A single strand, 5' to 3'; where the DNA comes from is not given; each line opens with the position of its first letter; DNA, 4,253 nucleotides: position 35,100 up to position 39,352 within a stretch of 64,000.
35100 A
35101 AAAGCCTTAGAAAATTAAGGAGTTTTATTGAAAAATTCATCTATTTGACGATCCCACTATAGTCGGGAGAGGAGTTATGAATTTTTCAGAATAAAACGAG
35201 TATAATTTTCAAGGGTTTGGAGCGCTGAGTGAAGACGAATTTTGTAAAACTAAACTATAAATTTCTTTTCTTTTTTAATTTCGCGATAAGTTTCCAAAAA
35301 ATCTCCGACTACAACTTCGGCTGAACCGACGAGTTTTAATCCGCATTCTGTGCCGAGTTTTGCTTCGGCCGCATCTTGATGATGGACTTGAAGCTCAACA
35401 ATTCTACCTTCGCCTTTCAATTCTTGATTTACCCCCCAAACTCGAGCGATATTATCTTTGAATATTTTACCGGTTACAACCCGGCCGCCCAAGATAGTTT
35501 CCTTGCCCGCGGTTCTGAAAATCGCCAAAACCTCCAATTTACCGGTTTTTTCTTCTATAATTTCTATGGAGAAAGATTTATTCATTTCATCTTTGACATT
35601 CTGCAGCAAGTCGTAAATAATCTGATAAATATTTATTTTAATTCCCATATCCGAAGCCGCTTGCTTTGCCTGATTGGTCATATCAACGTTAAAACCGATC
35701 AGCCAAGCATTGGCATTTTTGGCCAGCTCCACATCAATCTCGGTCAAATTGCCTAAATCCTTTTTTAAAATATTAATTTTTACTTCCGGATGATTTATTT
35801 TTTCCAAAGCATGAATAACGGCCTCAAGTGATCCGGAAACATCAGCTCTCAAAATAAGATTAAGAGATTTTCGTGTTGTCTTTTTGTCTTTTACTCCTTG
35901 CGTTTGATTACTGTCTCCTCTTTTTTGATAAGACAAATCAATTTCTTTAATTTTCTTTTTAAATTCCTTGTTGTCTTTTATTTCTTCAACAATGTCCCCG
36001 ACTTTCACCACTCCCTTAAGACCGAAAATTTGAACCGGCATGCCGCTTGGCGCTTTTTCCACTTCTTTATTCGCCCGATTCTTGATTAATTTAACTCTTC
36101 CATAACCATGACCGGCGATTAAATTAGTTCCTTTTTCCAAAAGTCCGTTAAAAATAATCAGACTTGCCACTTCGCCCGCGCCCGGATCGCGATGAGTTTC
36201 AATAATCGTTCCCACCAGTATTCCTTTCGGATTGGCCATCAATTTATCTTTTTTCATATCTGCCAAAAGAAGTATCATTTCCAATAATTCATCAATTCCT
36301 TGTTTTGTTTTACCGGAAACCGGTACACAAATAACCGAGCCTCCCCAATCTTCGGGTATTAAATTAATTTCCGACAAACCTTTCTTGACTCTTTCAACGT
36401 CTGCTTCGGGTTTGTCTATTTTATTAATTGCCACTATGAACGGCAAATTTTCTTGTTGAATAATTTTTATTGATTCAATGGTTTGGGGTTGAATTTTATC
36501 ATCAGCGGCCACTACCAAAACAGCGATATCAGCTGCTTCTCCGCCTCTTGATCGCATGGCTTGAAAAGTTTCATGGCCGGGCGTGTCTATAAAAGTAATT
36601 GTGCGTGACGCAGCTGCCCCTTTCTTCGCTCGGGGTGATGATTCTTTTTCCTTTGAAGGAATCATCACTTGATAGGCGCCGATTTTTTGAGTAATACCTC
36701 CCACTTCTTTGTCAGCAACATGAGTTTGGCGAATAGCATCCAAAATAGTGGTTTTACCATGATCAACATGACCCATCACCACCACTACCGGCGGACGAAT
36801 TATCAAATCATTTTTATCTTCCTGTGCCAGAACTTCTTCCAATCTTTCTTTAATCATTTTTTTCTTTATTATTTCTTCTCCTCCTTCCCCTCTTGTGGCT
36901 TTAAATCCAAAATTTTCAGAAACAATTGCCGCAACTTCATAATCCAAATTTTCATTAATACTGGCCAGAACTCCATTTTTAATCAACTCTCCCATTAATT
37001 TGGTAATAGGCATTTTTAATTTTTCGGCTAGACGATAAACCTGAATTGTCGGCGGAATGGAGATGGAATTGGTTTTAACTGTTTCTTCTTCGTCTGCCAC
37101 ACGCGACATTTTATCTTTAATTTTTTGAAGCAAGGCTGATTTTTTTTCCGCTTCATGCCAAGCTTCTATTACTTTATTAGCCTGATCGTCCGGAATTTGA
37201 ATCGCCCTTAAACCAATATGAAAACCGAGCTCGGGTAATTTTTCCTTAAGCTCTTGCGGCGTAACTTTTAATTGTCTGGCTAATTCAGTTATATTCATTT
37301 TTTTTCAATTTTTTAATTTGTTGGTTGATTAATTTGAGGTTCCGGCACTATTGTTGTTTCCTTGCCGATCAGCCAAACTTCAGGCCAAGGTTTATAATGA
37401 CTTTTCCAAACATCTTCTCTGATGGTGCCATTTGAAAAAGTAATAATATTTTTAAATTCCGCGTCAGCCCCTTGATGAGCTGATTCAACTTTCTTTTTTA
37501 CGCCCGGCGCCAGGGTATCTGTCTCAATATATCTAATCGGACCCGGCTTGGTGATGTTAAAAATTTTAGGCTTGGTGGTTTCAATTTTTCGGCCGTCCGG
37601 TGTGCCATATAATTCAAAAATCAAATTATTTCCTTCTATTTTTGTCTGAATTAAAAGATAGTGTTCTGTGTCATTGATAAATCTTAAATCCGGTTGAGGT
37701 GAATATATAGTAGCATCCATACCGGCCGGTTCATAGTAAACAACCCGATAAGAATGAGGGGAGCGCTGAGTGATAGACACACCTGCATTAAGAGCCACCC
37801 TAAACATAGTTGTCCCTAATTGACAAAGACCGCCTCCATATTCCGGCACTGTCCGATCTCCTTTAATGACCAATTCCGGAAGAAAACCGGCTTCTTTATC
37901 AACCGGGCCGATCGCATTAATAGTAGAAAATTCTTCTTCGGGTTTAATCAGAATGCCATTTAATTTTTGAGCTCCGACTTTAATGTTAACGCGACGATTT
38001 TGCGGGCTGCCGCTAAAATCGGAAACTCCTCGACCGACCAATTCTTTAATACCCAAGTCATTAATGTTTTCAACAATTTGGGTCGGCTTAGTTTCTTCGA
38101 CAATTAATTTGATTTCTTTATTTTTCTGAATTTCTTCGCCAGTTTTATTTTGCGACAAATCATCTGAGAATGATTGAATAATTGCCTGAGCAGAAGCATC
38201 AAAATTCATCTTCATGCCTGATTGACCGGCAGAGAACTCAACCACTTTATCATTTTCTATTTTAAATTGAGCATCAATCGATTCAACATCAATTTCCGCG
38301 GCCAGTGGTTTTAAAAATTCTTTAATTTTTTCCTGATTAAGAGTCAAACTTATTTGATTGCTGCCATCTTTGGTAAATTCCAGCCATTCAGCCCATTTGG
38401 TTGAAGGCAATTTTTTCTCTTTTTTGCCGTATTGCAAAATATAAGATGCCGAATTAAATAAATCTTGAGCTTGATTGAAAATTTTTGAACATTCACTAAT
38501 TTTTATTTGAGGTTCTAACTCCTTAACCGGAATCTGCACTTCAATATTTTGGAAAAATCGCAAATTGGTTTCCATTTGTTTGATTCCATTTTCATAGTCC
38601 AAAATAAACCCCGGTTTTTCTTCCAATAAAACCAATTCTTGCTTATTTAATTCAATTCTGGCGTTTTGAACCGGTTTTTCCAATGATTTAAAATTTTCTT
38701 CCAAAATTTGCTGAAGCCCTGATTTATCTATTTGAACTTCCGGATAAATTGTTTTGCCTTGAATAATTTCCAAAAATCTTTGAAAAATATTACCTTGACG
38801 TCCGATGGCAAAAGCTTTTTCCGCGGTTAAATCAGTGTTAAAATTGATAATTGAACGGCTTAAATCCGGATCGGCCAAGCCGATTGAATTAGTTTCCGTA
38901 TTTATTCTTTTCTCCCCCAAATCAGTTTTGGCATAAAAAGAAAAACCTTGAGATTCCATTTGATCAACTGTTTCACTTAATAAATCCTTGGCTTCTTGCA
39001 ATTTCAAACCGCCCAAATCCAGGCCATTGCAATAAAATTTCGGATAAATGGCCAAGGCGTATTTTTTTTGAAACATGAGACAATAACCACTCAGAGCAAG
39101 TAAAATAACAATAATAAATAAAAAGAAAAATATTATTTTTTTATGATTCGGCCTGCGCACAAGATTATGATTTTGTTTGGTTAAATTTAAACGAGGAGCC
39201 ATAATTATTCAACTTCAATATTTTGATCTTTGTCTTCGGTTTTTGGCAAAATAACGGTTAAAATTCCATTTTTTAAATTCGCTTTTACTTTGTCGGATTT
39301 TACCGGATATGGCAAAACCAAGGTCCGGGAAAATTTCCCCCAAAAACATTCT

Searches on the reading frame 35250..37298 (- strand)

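Call 9: search_protein_families(library=pfam, proteins=[window:35250-37298:-], max_evalue=0.00001)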
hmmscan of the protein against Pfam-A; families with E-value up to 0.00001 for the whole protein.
window:35250-37298:- (682 aa): 5 families
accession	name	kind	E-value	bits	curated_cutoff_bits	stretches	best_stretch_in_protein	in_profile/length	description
PF00009.33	GTP_EFTU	-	1.8e-36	125.9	26.5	1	172-344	6-184/188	Elongation factor Tu GTP binding domain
PF11987.13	IF-2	-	1e-30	106.5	27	1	467-569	13-117/117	Translation-initiation factor 2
PF22042.2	EF-G_D2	-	1e-17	64.4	27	1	363-437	4-81/84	Elongation factor G domain 2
PF04760.21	IF2_N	-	3.3e-11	43.2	25.3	1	83-133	2-53/53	Translation initiation factor IF-2, N-terminal region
PF01926.29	MMR_HSR1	-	7.8e-09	36.1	21.9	1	172-293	2-113/113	50S ribosome-binding GTPase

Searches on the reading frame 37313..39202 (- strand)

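Call 9: search_protein_families(library=pfam, proteins=[window:37313-39202:-], max_evalue=0.00001)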
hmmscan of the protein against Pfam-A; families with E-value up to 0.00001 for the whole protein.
window:37313-39202:- (629 aa): 2 families
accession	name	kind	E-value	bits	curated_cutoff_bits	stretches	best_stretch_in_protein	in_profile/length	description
PF04294.18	VanW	-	1e-40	138.7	27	1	402-532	1-130/130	VanW like protein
PF12229.13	PG_binding_4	-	1.5e-26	93.2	22.1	2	116-213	7-107/117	Putative peptidoglycan binding domain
